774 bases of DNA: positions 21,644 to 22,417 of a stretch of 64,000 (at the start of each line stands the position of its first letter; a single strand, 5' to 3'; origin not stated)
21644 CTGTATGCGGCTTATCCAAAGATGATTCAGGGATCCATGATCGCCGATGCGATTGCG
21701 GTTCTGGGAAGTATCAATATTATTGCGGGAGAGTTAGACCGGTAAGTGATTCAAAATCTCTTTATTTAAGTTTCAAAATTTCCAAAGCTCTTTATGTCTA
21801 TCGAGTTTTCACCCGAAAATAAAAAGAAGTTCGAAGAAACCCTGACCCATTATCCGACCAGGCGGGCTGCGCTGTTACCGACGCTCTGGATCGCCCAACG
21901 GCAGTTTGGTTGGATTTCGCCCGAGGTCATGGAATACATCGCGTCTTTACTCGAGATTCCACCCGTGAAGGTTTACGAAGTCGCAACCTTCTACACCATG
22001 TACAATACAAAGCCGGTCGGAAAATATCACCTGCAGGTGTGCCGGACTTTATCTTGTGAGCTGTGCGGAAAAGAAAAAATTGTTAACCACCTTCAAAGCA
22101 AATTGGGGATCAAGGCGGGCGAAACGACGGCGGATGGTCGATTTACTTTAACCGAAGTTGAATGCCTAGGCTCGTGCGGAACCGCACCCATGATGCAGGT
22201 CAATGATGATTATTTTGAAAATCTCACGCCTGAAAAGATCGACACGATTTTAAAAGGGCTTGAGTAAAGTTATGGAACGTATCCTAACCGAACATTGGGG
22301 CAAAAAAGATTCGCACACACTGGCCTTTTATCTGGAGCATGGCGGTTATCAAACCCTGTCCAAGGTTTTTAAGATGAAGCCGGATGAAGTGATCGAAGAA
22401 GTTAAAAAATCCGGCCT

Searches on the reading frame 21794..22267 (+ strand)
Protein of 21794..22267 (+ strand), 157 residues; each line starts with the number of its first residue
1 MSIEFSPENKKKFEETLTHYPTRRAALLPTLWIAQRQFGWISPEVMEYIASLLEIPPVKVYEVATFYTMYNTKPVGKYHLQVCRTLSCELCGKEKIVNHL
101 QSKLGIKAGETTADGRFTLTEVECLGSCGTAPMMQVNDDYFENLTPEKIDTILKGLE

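Call 9: find_encoding_contigs(protein=window:21794-22267:+, flank=10000, max_places=10)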
Protein window:21794-22267:+ (157 aa): 1 contig read that carries it; 1 place shown.
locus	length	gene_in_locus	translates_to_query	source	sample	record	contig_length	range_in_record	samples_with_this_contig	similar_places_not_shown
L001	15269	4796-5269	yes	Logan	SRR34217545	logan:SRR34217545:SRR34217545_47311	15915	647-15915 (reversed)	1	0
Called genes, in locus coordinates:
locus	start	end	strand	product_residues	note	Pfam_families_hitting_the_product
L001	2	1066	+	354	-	?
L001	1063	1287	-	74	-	-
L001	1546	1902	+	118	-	PF07238:PilZ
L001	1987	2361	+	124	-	PF00507:Oxidored_q4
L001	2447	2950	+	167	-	PF01058:Oxidored_q6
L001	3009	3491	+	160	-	PF00329:Complex1_30kDa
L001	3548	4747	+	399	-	PF00346:Complex1_49kDa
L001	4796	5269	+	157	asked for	PF01257:2Fe-2S_thioredx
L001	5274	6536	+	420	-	PF01512:Complex1_51K, PF22461:SLBB_2, PF10531:SLBB, PF10589:NADH_4Fe-4S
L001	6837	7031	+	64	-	-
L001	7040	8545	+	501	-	PF00111:Fer2, PF13510:Fer2_4, PF10588:NADH-G_4Fe-4S_3, PF22117:Fer4_Nqo3, PF04879:Molybdop_Fe4S4, PF22151:Fer4_NDSU1 (weak), PF00384:Molybdopterin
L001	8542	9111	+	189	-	-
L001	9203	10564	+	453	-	PF00146:NADHdh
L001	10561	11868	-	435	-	-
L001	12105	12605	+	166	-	PF00499:Oxidored_q3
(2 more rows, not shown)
